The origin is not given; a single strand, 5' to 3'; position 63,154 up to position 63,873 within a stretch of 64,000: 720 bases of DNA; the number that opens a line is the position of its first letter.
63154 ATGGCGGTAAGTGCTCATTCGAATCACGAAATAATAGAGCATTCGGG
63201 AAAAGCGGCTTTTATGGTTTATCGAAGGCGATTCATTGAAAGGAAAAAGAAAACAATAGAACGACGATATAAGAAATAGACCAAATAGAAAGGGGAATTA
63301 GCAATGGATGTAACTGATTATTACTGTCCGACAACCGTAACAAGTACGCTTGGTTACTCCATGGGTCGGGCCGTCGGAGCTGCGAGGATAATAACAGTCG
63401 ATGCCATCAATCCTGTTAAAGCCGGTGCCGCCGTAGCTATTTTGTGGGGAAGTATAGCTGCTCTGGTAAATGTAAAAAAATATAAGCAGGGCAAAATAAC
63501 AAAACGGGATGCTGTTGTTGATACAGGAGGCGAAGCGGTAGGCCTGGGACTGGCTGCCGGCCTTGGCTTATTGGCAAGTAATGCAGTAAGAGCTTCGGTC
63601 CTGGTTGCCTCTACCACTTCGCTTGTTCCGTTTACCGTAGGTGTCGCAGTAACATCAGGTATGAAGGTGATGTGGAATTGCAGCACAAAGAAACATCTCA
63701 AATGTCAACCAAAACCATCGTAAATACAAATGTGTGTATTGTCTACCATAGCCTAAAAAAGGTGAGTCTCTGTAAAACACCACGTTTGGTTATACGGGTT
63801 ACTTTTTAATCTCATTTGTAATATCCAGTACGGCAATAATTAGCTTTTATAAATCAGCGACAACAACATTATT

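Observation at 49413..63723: Magnetosome-gene-cluster-like set (MamP/E, L, M, I, A, Q, B, B, O, C analogues) in the AT-rich half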

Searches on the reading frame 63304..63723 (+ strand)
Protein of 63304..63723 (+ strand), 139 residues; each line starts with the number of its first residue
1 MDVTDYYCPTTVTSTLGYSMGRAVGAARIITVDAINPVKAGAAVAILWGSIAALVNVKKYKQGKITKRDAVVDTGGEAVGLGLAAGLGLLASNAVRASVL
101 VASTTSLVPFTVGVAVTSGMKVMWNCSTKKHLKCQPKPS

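Call 5: search_protein_families(library=pfam, proteins=[window:63304-63723:+], max_evalue=0.01)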
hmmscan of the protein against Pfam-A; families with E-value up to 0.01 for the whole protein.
window:63304-63723:+ (139 aa): 1 family
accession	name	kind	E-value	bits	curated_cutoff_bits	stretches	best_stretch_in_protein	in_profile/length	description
PF13795.12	HupE_UreJ_2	-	4.4e-05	23.6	24.5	1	15-117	42-137/156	HupE / UreJ protein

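Call 7: search_protein_families(library=ncbifam, proteins=[window:63304-63723:+], max_evalue=0.01)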
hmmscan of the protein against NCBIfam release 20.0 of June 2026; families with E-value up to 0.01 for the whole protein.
window:63304-63723:+ (139 aa): 1 family
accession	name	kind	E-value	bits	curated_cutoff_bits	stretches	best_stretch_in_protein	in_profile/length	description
NF038051.2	MamC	equivalog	1.5e-07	31.7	100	1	41-109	13-81/97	magnetosome protein MamC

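Call 38: find_encoding_contigs(protein=window:63304-63723:+, flank=10000, max_places=4)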
Protein window:63304-63723:+ (139 aa): 3 contigs read that carry it; 3 places shown.
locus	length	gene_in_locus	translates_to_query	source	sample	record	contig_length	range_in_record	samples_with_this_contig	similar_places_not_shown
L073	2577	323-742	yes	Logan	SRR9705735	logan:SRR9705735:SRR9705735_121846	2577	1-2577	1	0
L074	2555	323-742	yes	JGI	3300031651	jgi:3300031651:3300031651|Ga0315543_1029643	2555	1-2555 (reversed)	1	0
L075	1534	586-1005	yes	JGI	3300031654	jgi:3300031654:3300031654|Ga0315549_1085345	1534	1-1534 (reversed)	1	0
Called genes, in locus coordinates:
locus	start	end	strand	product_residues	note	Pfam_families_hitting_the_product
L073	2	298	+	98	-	?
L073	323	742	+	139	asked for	PF26373:MamC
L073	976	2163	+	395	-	PF04495:GRASP55_65 (faint), PF00595:PDZ (weak), PF12812:PDZ_1 (faint), PF13180:PDZ_2, PF17820:PDZ_6, PF00595:PDZ, PF13180:PDZ_2, PF17820:PDZ_6, +1 more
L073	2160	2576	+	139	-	?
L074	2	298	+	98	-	?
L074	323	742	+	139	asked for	PF26373:MamC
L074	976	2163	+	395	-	PF04495:GRASP55_65 (faint), PF00595:PDZ (weak), PF12812:PDZ_1 (faint), PF13180:PDZ_2, PF17820:PDZ_6, PF00595:PDZ, PF13180:PDZ_2, PF17820:PDZ_6, +1 more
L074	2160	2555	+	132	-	?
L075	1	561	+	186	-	?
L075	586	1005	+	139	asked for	PF26373:MamC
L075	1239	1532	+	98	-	?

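Call 73: find_homologous_proteins(query=window:63304-63723:+, max_evalue=0.00001)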
Query window:63304-63723:+ (139 aa): 75 proteins with E <= 0.00001 among 1022 candidates.
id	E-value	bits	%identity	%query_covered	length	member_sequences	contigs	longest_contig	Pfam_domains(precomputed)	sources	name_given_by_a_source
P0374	5.8e-82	290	100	100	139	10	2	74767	PF26373.1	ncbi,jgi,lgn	-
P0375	5.2e-81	287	99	100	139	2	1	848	PF26373.1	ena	-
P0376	8.8e-77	273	92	100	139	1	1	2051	PF26373.1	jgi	jgi:hypothetical protein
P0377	2.5e-74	266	87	100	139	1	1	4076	PF26373.1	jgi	jgi:hypothetical protein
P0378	4.2e-74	265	88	100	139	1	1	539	PF26373.1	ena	-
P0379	2.9e-70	252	84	100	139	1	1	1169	PF26373.1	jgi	jgi:hypothetical protein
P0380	3.6e-70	252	85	99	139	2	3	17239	PF26373.1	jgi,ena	jgi:hypothetical protein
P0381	1.0e-69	251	84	99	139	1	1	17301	PF26373.1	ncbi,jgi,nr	ncbi:MAG: hypothetical protein HQ580_06615 [Planctomycetes bacterium]|nr:hypothetical protein [Planc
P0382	1.2e-69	250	84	100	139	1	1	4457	PF26373.1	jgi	jgi:hypothetical protein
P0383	1.4e-69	250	83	99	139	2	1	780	PF26373.1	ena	-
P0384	1.9e-69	250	83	100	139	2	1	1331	PF26373.1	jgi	jgi:hypothetical protein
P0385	7.4e-68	245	83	100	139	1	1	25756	PF26373.1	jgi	-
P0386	8.5e-68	244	78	99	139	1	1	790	PF26373.1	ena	-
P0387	1.6e-67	244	78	99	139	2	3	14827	PF26373.1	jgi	jgi:hypothetical protein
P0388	2.5e-67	243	78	99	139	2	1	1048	PF26373.1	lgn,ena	-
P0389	6.9e-67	241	77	99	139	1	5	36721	PF26373.1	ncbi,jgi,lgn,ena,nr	ncbi:MAG TPA: hypothetical protein HPP66_06525 [Planctomycetes bacterium]|nr:hypothetical protein [P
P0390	7.0e-67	241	77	99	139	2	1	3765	PF26373.1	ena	-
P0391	9.2e-67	241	78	99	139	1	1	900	PF26373.1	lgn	-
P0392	1.1e-66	241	78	99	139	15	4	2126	PF26373.1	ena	-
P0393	1.4e-66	240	78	99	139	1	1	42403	PF26373.1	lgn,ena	-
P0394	2.6e-66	240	76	99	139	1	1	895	PF26373.1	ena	-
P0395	1.5e-65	237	81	99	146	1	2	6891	PF26373.1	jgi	-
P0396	2.9e-64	233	77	96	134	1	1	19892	PF26373.1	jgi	-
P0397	3.6e-64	233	75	99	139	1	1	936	PF26373.1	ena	-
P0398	1.6e-63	231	75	99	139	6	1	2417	PF26373.1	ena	-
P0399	1.7e-62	227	76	97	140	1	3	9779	PF26373.1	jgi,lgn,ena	-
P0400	2.3e-62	227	72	99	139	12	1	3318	PF26373.1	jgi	-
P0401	2.5e-62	227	74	99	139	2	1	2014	PF26373.1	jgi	-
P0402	3.4e-62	226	72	99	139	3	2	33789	PF26373.1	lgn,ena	-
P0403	3.9e-62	226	71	99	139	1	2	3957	PF26373.1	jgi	jgi:hypothetical protein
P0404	6.5e-62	225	72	99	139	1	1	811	PF26373.1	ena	-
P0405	8.5e-62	225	72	100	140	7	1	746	PF26373.1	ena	-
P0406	1.0e-61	225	73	100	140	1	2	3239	PF26373.1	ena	-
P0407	2.4e-61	224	72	99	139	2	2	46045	PF26373.1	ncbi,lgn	-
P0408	5.0e-61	223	70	99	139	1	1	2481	PF26373.1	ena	-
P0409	5.7e-61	222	73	97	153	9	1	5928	PF26373.1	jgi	-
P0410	2.1e-60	221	69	100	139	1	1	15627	PF26373.1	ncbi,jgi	-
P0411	4.0e-60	220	68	100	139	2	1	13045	PF26373.1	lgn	-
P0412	1.0e-59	218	70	99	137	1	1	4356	PF26373.1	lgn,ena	-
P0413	2.3e-58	214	68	100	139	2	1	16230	PF26373.1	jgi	jgi:hypothetical protein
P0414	8.8e-58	212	69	99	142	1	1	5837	PF26373.1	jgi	jgi:hypothetical protein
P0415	1.7e-57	211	68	99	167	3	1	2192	PF26373.1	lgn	-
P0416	5.8e-57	209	67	99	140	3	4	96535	PF26373.1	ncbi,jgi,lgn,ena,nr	ncbi:MAG TPA: hypothetical protein HPP87_04470 [Planctomycetes bacterium]|nr:hypothetical protein [P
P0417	1.3e-55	205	65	100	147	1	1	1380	PF26373.1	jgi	jgi:hypothetical protein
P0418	2.2e-55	204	67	99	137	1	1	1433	PF26373.1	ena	-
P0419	2.4e-52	195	64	100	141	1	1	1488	PF26373.1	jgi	-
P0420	3.5e-52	194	62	99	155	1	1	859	PF26373.1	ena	-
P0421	3.7e-52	194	61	100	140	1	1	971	PF26373.1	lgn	-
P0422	9.8e-52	193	63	99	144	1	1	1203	PF26373.1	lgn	-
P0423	5.1e-51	190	64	99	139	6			PF26373.1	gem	-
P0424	6.9e-51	190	64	99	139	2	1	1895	PF26373.1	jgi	-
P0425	2.2e-50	188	65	96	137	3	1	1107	PF26373.1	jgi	-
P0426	4.8e-50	187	60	100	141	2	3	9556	PF26373.1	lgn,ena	-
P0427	4.0e-49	184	63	97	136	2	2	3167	PF26373.1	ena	-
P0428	8.0e-49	183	65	99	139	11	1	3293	PF26373.1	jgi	-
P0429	2.0e-48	182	63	96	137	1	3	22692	PF26373.1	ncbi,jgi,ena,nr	ncbi:MAG: hypothetical protein DRG87_07045 [Deltaproteobacteria bacterium]|nr:MAG: hypothetical prot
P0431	2.7e-48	181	64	96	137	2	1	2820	PF26373.1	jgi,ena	-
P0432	3.8e-48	181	60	99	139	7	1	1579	PF26373.1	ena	-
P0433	1.0e-47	180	58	100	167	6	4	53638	PF26373.1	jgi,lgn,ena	-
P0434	1.4e-47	179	60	95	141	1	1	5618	PF26373.1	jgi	-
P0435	1.9e-47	179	61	99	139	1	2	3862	PF26373.1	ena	-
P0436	6.3e-47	177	60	97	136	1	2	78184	PF26373.1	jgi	jgi:hypothetical protein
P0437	1.1e-46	176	61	99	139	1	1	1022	PF26373.1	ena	-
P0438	3.1e-46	175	57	97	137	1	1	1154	PF26373.1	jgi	jgi:hypothetical protein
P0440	5.3e-46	174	56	100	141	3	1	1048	PF26373.1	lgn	-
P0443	3.5e-45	171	60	96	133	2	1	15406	PF26373.1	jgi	-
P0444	9.2e-35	138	65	57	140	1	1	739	PF26373.1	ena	-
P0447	1.5e-30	124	47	100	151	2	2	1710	PF26373.1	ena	-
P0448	6.8e-30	122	70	63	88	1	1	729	PF26373.1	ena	-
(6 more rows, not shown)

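Call 74: find_encoding_contigs(protein=P0416, flank=10000, max_places=1)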
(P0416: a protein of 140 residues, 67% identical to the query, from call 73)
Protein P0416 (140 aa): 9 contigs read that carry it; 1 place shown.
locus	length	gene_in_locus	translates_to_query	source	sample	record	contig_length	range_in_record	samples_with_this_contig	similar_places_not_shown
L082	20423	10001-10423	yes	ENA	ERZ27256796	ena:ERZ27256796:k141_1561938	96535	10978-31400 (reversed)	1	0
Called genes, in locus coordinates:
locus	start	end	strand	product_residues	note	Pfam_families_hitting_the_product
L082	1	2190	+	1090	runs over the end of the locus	PF00595:PDZ (weak), PF13180:PDZ_2, PF17820:PDZ_6, PF00595:PDZ (weak), PF12812:PDZ_1 (weak), PF17820:PDZ_6 (weak), PF02579:Nitro_FeMo-Co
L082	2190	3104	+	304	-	PF00089:Trypsin, PF13365:Trypsin_2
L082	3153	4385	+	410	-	PF13180:PDZ_2, PF17820:PDZ_6, PF00595:PDZ, PF13180:PDZ_2 (weak), PF17820:PDZ_6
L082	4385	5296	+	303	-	PF00149:Metallophos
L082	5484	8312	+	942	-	PF13180:PDZ_2, PF00595:PDZ, PF13180:PDZ_2 (weak), PF17820:PDZ_6, PF03030:H_PPase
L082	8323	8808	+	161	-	-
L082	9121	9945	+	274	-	PF12787:EcsC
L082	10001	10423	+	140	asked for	PF26373:MamC (weak)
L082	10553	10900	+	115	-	-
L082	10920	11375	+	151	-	-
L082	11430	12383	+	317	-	PF00989:PAS, PF08448:PAS_4 (weak), PF13426:PAS_9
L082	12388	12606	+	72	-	-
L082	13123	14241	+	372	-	PF00022:Actin (faint), PF06723:MreB_Mbl, PF14450:FtsA (faint)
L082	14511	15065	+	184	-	-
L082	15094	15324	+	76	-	-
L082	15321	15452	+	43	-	-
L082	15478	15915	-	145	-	PF01475:FUR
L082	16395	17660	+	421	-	PF04966:OprB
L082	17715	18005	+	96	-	PF04023:FeoA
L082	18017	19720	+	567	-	PF01926:MMR_HSR1, PF02421:FeoB_N, PF07670:Gate, PF07664:FeoB_C, PF07670:Gate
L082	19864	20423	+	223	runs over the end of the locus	PF01545:Cation_efflux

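Call 75: find_encoding_contigs(protein=P0407, flank=10000, max_places=1)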
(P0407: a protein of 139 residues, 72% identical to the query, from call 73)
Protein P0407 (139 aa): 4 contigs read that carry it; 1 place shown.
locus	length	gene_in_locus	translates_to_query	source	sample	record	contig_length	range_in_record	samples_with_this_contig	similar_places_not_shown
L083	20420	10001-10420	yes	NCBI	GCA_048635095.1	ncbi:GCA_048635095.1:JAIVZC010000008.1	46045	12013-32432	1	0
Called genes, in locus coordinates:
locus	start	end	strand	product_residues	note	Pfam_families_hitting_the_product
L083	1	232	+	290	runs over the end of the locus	PF01545:Cation_efflux, PF16916:ZT_dimer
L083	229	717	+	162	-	PF00581:Rhodanese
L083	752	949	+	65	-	PF26391:MamI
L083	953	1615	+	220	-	-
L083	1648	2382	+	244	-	PF04011:LemA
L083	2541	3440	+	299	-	PF01545:Cation_efflux, PF16916:ZT_dimer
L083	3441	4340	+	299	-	PF01545:Cation_efflux, PF16916:ZT_dimer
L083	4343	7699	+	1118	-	PF00595:PDZ, PF12812:PDZ_1 (faint), PF13180:PDZ_2, PF14685:PDZ_Tricorn (faint), PF17820:PDZ_6, PF00595:PDZ (weak), PF17820:PDZ_6 (weak), PF02579:Nitro_FeMo-Co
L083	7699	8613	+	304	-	PF00089:Trypsin, PF13365:Trypsin_2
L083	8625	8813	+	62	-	-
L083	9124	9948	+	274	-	PF12787:EcsC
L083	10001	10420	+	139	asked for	PF26373:MamC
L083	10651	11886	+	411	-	PF04495:GRASP55_65 (faint), PF00595:PDZ (weak), PF13180:PDZ_2, PF17820:PDZ_6, PF00595:PDZ, PF13180:PDZ_2 (weak), PF17820:PDZ_6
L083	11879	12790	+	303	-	PF00149:Metallophos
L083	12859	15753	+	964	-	PF00595:PDZ, PF04495:GRASP55_65 (faint), PF13180:PDZ_2, PF17820:PDZ_6, PF00595:PDZ, PF13180:PDZ_2, PF17820:PDZ_6, PF03030:H_PPase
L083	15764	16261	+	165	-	-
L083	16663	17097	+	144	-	-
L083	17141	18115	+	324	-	PF00989:PAS, PF13188:PAS_8 (weak), PF08448:PAS_4, PF13426:PAS_9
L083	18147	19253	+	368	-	PF06723:MreB_Mbl, PF00022:Actin (faint)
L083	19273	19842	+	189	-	-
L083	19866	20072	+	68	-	-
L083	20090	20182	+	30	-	-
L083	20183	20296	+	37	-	-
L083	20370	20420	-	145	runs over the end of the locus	PF01475:FUR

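Call 76: search_protein_families(library=ncbifam, proteins=[L083:18147-19253:+, L082:13123-14241:+, L083:12859-15753:+, L083:15764-16261:+, L083:16663-17097:+, L083:19273-19842:+], max_evalue=0.001)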
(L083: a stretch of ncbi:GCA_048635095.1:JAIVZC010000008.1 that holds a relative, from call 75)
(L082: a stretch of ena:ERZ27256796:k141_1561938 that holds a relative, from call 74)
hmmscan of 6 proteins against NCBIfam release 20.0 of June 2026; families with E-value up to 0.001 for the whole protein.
L083:18147-19253:+ (368 aa): 12 families
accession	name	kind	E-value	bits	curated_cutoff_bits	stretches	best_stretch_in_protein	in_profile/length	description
NF040964.1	MamK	subfamily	2.9e-126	421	400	1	34-367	1-330/335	MamK family actin-like protein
NF053558.1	BeeR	equivalog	4.2e-62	210.2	530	1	34-367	1-348/349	BeeR family actin-like protein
NF010539.0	PRK13927.1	subfamily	1.9e-18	66.5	293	1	36-358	9-328/339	rod shape-determining protein MreB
TIGR00904.1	mreB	subfamily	5.2e-14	52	365.75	1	36-355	5-325/334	MreB/Mrl family cell shape determining protein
NF010540.1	PRK13929.1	exception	3e-10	39.7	515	1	36-329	7-301/334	rod-share determining protein MreBH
NF053533.1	salactin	equivalog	2.4e-07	30.2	400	1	172-359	140-335/335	actin-like salactin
NF011660.0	PRK15080.1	equivalog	1.9e-06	27.3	182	0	137-193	97-153/277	ethanolamine utilization protein EutJ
TIGR03739.1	PRTRC_D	hypoth_equivalog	1e-05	24.7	214.8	1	181-354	167-316/320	PRTRC system protein D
TIGR01174.1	ftsA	equivalog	2.2e-05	23.7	175.85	1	184-330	199-338/371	cell division protein FtsA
TIGR01991.1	HscA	equivalog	3.2e-05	22.6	708.55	1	118-327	113-334/600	Fe-S protein assembly chaperone HscA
TIGR02529.1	EutJ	subfamily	9e-05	22.1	152.1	0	118-196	44-123/239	ethanolamine utilization protein EutJ family protein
NF003520.0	PRK05183.1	subfamily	0.00053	18.5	620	0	101-246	116-271/621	Fe-S protein assembly chaperone HscA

L082:13123-14241:+ (372 aa): 8 families
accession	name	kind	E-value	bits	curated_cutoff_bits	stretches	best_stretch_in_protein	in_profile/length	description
NF040964.1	MamK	subfamily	5.4e-128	426.7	400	1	38-371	1-330/335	MamK family actin-like protein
NF053558.1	BeeR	equivalog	1.7e-63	214.7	530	1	38-371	1-348/349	BeeR family actin-like protein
NF010539.0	PRK13927.1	subfamily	4.2e-17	62.1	293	1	40-361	9-327/339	rod shape-determining protein MreB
TIGR00904.1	mreB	subfamily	4.3e-13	49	365.75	1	90-358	58-324/334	MreB/Mrl family cell shape determining protein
NF010540.1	PRK13929.1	exception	2.1e-08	33.6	515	1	41-333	8-301/334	rod-share determining protein MreBH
NF053533.1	salactin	equivalog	1.7e-07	30.6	400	1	181-363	145-335/335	actin-like salactin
TIGR01174.1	ftsA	equivalog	3.1e-06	26.5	175.85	1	188-335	199-339/371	cell division protein FtsA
NF011660.0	PRK15080.1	equivalog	3.7e-05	23.1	182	0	146-197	102-153/277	ethanolamine utilization protein EutJ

L083:12859-15753:+ (964 aa): 41 families (the best 25 are shown)
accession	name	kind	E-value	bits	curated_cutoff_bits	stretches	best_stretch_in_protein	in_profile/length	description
NF001961.0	PRK00733.3-6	equivalog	4e-231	768.9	926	1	309-961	7-670/671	sodium-translocating pyrophosphatase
NF001960.0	PRK00733.3-5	equivalog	8.3e-219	728.3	546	1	310-962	8-668/673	sodium-translocating pyrophosphatase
NF001957.0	PRK00733.3-2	equivalog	7.4e-204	679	945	1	311-962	5-649/651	sodium-translocating pyrophosphatase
TIGR01104.1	V_PPase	equivalog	3.3e-199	663.9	651.9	1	309-962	6-691/697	V-type H(+)-translocating pyrophosphatase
NF001959.0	PRK00733.3-4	equivalog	8.8e-194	645.7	975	1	310-962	8-669/674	sodium-translocating pyrophosphatase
NF001954.0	PRK00733.2-2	equivalog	9.7e-194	645.9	894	1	309-962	6-718/723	sodium-translocating pyrophosphatase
NF001955.0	PRK00733.2-4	equivalog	2.2e-190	634.7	1059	1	307-961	6-700/736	sodium-translocating pyrophosphatase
NF001958.0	PRK00733.3-3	equivalog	1.8e-181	605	1055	1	313-962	10-674/680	sodium-translocating pyrophosphatase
NF001953.0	PRK00733.2-1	equivalog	2e-175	585.1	783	1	312-961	10-696/697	sodium-translocating pyrophosphatase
NF001951.0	PRK00733.1-2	equivalog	4.2e-171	571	859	1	312-962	11-689/691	sodium-translocating pyrophosphatase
NF001956.0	PRK00733.3-1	equivalog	4.3e-163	544.6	1321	1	334-960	39-691/704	sodium-translocating pyrophosphatase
NF001952.0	PRK00733.1-4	equivalog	8.9e-150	500.2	912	1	309-960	21-726/782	sodium-translocating pyrophosphatase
NF001950.0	PRK00733.1-1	equivalog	5e-48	163.8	826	1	312-954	61-761/807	sodium-translocating pyrophosphatase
TIGR02037.1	degP_htrA_DO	subfamily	3e-33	115.4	416.2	1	80-276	237-431/434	Do family serine endopeptidase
NF040960.1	MamE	equivalog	7.8e-19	67.7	800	2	76-167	441-532/659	magnetosome formation protease MamE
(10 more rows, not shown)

L083:15764-16261:+ (165 aa): 0 families

L083:16663-17097:+ (144 aa): 0 families

L083:19273-19842:+ (189 aa): 1 family
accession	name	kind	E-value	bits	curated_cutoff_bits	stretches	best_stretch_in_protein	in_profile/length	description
NF041559.1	BTH_I2691_fam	subfamily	0.00011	20.9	150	1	53-168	691-816/858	T6SS effector BTH_I2691 family protein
